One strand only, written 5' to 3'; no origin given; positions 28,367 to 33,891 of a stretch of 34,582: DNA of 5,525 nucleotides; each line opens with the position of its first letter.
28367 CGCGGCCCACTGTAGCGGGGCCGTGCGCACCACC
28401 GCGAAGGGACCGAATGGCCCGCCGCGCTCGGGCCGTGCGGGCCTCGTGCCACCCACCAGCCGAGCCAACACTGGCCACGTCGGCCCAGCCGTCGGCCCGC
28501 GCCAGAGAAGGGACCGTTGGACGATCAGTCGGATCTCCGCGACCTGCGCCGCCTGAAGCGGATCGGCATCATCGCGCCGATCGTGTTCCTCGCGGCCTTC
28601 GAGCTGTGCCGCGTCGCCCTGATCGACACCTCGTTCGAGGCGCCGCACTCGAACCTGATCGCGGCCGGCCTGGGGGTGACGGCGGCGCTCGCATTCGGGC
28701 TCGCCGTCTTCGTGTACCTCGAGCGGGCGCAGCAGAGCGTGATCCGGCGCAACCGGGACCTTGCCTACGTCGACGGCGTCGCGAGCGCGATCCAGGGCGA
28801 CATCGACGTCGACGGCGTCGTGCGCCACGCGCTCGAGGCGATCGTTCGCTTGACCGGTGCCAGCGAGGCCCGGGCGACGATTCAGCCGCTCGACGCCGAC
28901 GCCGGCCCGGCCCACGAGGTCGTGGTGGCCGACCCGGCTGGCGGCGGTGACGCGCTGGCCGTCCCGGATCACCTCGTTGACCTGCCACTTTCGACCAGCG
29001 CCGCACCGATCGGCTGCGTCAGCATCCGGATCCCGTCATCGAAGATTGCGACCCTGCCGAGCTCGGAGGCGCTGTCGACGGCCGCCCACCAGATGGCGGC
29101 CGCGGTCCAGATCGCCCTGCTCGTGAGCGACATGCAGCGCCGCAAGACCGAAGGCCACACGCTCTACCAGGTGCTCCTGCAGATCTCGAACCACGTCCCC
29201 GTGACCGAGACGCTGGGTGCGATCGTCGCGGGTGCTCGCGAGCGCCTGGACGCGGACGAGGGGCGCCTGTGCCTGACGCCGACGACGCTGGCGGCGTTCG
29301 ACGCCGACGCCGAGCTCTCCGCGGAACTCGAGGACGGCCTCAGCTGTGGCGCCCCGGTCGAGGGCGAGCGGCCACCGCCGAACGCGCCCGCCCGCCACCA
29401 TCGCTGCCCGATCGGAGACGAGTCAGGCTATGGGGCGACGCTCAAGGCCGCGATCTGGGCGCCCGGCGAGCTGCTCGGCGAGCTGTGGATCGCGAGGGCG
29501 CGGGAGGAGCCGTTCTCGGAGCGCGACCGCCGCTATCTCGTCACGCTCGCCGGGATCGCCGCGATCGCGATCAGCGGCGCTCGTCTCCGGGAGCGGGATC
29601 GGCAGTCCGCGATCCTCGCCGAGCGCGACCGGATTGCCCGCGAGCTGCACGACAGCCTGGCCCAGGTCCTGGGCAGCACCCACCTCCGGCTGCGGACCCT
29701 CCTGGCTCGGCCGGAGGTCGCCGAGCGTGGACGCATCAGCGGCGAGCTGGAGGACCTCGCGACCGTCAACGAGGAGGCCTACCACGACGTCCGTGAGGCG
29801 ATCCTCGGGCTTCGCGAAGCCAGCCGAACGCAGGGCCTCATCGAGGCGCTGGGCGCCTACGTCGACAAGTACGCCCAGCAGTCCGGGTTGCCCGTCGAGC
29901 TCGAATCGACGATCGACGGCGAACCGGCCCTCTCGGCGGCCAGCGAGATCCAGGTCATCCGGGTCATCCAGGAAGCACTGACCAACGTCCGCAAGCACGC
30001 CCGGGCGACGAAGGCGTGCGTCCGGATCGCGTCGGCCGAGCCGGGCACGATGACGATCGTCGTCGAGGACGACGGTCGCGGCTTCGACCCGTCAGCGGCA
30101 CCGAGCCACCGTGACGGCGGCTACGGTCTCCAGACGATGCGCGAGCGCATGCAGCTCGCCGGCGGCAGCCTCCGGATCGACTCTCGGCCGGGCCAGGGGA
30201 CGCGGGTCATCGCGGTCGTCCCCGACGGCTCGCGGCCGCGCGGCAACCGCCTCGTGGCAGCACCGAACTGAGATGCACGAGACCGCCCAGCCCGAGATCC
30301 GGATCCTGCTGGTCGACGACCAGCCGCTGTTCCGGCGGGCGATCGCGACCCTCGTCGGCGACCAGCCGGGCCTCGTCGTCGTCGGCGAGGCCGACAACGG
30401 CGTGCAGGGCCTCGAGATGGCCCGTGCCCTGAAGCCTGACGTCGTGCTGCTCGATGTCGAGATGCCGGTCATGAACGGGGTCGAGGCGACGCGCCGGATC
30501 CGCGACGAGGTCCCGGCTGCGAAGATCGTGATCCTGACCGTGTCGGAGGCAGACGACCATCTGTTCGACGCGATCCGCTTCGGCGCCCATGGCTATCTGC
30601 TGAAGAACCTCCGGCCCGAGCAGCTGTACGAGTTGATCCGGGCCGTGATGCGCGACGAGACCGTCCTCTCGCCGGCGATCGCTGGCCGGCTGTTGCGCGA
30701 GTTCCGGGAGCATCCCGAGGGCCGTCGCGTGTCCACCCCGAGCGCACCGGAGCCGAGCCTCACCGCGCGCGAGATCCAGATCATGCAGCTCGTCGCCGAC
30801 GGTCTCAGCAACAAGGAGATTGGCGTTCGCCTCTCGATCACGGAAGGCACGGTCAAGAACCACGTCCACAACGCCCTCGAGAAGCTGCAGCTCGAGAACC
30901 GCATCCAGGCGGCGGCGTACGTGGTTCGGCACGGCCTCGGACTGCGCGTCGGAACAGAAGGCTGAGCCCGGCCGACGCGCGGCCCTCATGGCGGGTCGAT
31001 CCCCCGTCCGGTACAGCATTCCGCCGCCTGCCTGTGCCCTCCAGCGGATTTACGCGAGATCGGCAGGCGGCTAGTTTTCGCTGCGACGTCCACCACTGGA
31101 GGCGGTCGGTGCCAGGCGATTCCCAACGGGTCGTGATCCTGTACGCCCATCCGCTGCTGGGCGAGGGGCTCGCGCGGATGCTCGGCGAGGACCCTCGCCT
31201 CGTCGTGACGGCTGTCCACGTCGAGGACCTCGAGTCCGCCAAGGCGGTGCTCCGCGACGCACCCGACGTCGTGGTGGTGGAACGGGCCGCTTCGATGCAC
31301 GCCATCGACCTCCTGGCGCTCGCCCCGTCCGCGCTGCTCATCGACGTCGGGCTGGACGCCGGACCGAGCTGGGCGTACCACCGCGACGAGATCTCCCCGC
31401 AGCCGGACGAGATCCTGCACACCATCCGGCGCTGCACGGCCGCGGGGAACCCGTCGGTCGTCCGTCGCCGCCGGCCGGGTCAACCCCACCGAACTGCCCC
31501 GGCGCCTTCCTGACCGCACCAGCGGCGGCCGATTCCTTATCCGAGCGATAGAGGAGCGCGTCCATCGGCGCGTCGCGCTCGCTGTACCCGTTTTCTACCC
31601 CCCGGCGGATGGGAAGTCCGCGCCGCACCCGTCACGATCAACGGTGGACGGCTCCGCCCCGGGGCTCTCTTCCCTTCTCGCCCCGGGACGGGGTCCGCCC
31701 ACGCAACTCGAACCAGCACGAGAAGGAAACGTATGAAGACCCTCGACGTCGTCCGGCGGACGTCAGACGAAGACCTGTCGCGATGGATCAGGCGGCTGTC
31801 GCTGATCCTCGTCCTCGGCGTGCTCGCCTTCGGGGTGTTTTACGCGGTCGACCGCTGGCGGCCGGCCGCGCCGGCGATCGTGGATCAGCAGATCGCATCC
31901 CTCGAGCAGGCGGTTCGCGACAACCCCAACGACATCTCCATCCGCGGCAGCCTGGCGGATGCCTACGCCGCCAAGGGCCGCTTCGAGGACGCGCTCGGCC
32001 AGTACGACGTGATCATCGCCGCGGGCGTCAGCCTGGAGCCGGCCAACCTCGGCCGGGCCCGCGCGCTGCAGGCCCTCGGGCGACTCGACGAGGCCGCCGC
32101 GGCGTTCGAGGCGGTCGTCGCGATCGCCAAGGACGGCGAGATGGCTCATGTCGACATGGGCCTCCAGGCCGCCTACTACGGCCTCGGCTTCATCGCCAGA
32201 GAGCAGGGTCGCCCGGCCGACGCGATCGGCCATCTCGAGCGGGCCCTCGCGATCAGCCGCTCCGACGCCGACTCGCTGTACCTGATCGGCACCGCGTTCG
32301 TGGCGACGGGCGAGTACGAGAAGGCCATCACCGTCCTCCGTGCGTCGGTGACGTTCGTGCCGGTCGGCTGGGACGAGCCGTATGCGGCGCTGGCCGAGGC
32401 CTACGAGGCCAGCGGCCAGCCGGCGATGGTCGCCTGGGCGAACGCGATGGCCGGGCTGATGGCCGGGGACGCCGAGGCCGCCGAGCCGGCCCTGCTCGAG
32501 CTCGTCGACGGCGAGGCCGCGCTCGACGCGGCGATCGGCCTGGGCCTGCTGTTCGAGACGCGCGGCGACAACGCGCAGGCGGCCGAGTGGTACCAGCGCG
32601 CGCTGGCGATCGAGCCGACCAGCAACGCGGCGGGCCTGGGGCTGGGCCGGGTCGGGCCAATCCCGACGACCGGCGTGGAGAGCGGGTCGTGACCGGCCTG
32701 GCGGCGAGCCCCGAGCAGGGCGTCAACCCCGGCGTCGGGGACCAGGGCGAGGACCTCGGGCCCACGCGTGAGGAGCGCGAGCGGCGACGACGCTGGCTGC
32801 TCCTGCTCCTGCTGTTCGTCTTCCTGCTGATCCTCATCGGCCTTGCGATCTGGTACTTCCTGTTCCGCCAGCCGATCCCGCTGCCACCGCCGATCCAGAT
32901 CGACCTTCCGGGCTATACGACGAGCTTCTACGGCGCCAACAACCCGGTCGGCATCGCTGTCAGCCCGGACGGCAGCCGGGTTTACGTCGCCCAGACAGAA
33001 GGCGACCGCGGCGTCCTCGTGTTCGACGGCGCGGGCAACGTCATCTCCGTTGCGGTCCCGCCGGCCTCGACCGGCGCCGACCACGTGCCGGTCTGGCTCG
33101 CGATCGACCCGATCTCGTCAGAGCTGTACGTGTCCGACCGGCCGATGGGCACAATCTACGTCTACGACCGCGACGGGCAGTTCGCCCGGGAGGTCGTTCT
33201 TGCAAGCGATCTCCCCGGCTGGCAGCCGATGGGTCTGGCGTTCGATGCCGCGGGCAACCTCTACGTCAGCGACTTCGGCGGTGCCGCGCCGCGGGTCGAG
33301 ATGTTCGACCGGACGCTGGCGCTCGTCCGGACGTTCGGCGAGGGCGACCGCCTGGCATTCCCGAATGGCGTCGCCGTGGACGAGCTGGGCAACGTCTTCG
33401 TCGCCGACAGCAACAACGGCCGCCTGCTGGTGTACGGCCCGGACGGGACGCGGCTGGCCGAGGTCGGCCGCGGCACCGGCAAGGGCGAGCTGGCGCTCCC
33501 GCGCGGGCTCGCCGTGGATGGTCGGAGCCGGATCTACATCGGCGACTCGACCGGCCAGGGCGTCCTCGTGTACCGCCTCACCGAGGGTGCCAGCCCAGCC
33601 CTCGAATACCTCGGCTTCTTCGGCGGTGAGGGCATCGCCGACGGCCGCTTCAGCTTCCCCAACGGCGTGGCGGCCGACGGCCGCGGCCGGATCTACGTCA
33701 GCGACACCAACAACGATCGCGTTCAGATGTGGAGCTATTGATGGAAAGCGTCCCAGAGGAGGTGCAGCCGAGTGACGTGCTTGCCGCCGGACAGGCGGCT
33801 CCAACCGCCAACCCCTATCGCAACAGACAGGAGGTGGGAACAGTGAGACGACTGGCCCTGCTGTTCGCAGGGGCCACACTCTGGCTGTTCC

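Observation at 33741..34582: Multihaem cytochrome c ORF that runs off the window and is absent from the supplied ORF track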

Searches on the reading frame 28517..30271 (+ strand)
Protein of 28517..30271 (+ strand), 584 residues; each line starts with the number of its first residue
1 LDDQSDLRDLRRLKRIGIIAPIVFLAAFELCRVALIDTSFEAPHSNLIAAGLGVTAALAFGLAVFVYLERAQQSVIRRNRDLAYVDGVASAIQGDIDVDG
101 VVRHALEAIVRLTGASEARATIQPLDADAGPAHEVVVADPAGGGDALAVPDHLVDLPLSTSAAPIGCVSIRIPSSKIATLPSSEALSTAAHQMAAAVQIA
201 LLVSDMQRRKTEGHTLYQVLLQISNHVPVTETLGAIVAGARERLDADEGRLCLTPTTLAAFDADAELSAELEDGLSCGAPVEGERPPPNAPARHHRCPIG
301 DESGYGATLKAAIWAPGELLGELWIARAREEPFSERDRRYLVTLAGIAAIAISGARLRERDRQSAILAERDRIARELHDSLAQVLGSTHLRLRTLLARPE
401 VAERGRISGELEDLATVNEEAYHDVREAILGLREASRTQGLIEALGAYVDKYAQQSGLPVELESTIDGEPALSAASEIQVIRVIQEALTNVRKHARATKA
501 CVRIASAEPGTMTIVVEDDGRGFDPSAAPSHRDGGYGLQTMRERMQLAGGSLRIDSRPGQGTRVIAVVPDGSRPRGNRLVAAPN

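Call 5: search_protein_families(library=pfam, proteins=[window:28517-30271:+], max_evalue=0.1)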
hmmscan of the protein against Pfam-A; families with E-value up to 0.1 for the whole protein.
window:28517-30271:+ (584 aa): 6 families
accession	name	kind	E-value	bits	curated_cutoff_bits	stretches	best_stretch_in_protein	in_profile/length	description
PF02518.31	HATPase_c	-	1e-15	58.6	26.4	1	477-570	3-109/111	Histidine kinase-, DNA gyrase B-, and HSP90-like ATPase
PF07730.19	HisKA_3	-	4.6e-10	40.3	24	1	369-435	1-66/68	Histidine kinase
PF13581.12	HATPase_c_2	-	1.7e-07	31.8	27.4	1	479-546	31-110/127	Histidine kinase-like ATPase domain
PF13185.12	GAF_2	-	1.2e-05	26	28.6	1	259-352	36-135/136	GAF domain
PF01590.32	GAF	-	0.00016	22.6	22.4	1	231-352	4-133/133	GAF domain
PF13492.12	GAF_3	-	0.022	15.6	27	0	316-352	91-127/129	GAF domain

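Call 6: search_protein_families(library=ncbifam, proteins=[window:28517-30271:+], max_evalue=0.1)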
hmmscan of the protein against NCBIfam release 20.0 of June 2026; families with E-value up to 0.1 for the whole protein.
window:28517-30271:+ (584 aa): 12 families
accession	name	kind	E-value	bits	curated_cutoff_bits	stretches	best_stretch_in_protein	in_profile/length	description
NF008184.0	PRK10935.1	equivalog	6.7e-36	124.1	553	1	335-569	329-558/565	nitrate/nitrite two-component system sensor histidine kinase NarQ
NF052443.1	SensHisKinMctS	equivalog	5.4e-31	107.4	700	1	368-571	249-449/457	two-component system sensor histidine kinase MctS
NF007896.0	PRK10600.1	equivalog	6.1e-28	97.8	578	1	341-565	362-580/598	nitrate/nitrite two-component system sensor histidine kinase NarX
NF047786.1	his_kin_MadS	equivalog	2.5e-22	79.6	500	1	355-569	216-434/434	MadS family sensor histidine kinase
NF008649.0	PRK11644.1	equivalog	1.5e-21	76.7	408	1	370-570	304-496/499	signal transduction histidine-protein kinase/phosphatase UhpB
NF052531.1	Strep_LiaS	equivalog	4.3e-21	75.5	450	1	361-569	124-326/328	envelope stress sensor histidine kinase LiaS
NF047322.1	HK_morpho_MacS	equivalog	7.9e-16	58.2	300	1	353-569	166-367/367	MacS family sensor histidine kinase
NF040691.1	MtrAB_MtrB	equivalog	0.00067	18.8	450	1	423-570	334-492/507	MtrAB system histidine kinase MtrB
TIGR01925.2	spIIAB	equivalog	0.0083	16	135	1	474-565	34-131/137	anti-sigma F factor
TIGR02916.1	PEP_his_kin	equivalog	0.022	13.3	300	1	479-569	579-679/679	XrtA/PEP-CTERM system histidine kinase PrsK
NF008298.1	PRK11086.1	subfamily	0.056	11.9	520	0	508-569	454-524/529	DcuS/MalK family sensor histidine kinase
NF007688.0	PRK10364.1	equivalog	0.069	11.9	479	0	495-571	377-452/460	two-component system sensor histidine kinase ZraS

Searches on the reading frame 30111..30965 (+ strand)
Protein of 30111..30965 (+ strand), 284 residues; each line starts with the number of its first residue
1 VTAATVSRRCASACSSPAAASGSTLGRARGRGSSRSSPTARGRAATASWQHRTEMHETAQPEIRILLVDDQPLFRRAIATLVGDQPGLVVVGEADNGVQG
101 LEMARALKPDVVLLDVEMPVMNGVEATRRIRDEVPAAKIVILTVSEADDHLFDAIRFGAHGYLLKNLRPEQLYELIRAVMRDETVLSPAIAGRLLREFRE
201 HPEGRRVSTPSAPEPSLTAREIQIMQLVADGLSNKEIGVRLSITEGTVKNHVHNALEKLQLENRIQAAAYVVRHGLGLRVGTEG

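Call 5: search_protein_families(library=pfam, proteins=[window:30111-30965:+], max_evalue=0.1)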
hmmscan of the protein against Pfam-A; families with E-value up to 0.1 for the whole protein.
window:30111-30965:+ (284 aa): 9 families
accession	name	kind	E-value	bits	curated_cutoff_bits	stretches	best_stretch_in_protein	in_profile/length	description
PF00072.30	Response_reg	-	4.8e-28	98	30.2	1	65-176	1-110/111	Response regulator receiver domain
PF00196.25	GerE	-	2.3e-19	69.2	23.5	1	216-270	2-56/57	Bacterial regulatory proteins, luxR family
PF08281.18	Sigma70_r4_2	-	4.1e-08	33.2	25.7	1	217-259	11-54/54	Sigma-70, region 4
PF04545.22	Sigma70_r4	-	2.3e-07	30.6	24.1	1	216-260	4-49/50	Sigma-70, region 4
PF13384.12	HTH_23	-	0.00059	20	24.6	1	220-254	6-40/50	Homeodomain-like domain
PF13936.12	HTH_38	-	0.0029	17.7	27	0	222-253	10-42/44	Helix-turn-helix domain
PF14493.12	HTH_40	-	0.015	16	27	0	225-260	6-41/89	Helix-turn-helix domain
PF13518.12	HTH_28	-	0.079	13.5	25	0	222-253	3-34/52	Helix-turn-helix domain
PF13412.12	HTH_24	-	0.097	12.7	21.9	0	230-252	16-38/48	Winged helix-turn-helix DNA-binding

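Call 6: search_protein_families(library=ncbifam, proteins=[window:30111-30965:+], max_evalue=0.1)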
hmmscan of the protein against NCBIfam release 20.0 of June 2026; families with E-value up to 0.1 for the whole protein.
window:30111-30965:+ (284 aa): 132 families (the best 25 are shown)
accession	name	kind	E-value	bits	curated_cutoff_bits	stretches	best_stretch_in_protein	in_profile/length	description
NF007935.0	PRK10651.1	equivalog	1.2e-58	197.8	250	1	60-274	4-213/216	two-component system response regulator NarL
NF007708.0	PRK10403.1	equivalog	8.4e-44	149.6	343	1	62-269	6-206/215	nitrate/nitrite response regulator protein NarP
NF052445.1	RespRegMctR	equivalog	7.6e-39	133.2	300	1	63-276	2-204/205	two-component system response regulator MctR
NF047785.1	respo_reg_MadR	equivalog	8.4e-38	129.8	300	1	63-275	1-207/209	MadR family response regulator transcription factor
NF007018.1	PRK09483.1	equivalog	7.1e-35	120.6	280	1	63-276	2-208/217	UvrY/SirA/GacA family response regulator transcription factor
NF011896.0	PRK15369.1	equivalog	2.5e-33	115.5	242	1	62-275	3-208/211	two component system response regulator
NF001965.0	PRK00742.1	subfamily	4e-24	85.5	293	1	62-167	3-109/357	chemotaxis-specific protein-glutamate methyltransferase CheB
NF041830.1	RR_TF_ErdR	exception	8.1e-22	78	390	1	64-269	3-203/213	response regulator transcription factor ErdR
NF041367.1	CheY_Halo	equivalog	4.4e-21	75.4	200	1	65-178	1-112/114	chemotaxis protein CheY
NF009206.0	PRK12555.1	subfamily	2.3e-20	72.9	342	1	63-160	1-99/340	chemotaxis-specific protein-glutamate methyltransferase CheB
NF007403.0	PRK09935.1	equivalog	1.3e-18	67.4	271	1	65-273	6-206/210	fimbria biosynthesis transcriptional regulator FimZ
NF007685.0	PRK10360.1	equivalog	1.9e-18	67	258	1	63-269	2-190/196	response regulator transcription factor UhpA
NF008677.0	PRK11697.1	equivalog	1.5e-17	63.8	246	1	63-183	2-119/238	two-component system response regulator BtsR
NF007419.0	PRK09958.1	equivalog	3e-17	62.9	251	1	66-270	4-197/204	acid-sensing system DNA-binding response regulator EvgA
TIGR02875.1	spore_0_A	equivalog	1.4e-16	60.6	200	1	62-182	2-124/262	sporulation transcription factor Spo0A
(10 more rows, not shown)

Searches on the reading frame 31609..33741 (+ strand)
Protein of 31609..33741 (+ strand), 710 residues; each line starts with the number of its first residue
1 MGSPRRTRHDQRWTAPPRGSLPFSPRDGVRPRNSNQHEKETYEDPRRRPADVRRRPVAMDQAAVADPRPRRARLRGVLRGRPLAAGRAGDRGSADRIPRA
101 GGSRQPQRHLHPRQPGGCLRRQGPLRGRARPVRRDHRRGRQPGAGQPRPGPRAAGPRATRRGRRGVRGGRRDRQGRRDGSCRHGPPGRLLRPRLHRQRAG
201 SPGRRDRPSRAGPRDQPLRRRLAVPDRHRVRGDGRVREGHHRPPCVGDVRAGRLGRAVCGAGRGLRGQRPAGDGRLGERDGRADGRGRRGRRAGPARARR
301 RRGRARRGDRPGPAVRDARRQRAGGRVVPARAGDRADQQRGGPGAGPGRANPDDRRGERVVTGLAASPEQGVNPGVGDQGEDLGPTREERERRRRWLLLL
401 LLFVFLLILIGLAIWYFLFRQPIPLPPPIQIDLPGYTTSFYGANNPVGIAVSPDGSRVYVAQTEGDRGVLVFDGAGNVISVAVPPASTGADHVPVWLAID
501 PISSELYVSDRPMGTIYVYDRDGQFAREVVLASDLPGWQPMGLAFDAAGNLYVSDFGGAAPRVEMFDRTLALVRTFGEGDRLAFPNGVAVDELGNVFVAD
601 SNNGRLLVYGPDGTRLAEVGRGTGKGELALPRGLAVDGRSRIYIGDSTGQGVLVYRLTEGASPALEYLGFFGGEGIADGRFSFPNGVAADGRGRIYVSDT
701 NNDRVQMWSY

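Call 5: search_protein_families(library=pfam, proteins=[window:31609-33741:+], max_evalue=0.1)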
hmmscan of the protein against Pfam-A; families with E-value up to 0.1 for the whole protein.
window:31609-33741:+ (710 aa): 7 families
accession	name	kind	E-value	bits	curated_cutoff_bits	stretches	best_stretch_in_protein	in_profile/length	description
PF01436.27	NHL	-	8.6e-23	79.6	20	2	582-609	1-28/28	NHL repeat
PF06739.17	SBBP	-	7.5e-11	42.2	20.5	1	579-599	9-29/38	Beta-propeller repeat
PF08450.18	SGL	-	1.5e-09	38.3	26.3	1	575-619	175-220/246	SMP-30/Gluconolactonase/LRE-like region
PF25021.1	TEN_NHL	-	1.5e-07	31.2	27.1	1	445-604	32-163/357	Teneurin NHL domain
PF17170.10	DUF5128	-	4.1e-05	23.4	22.9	1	595-659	55-121/321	6-bladed beta-propeller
PF01731.26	Arylesterase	-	0.0074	16.9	21.3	0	444-462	54-72/86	Arylesterase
PF17561.7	TssO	-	0.1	13.3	29.2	0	389-420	3-34/148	Type VI secretion system, TssO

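Call 6: search_protein_families(library=ncbifam, proteins=[window:31609-33741:+], max_evalue=0.1)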
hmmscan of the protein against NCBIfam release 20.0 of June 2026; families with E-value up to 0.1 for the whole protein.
window:31609-33741:+ (710 aa): 4 families
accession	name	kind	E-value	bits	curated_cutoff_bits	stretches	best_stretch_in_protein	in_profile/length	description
NF035926.1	scyF_NHL_VPEP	equivalog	1.9e-30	106.3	350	2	446-655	44-273/376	scytonemin biosynthesis PEP-CTERM protein ScyF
NF033206.1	ScyE_fam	subfamily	3.6e-08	33.3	80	1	540-645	208-318/333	ScyD/ScyE family protein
TIGR03866.1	PQQ_ABC_repeats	subfamily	0.0022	17.1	287.3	1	439-553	36-140/310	PQQ-dependent catabolism-associated beta-propeller protein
NF052280.1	7_blade_YncE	equivalog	0.082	11.7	400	0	446-521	173-245/338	7-bladed beta-propeller protein YncE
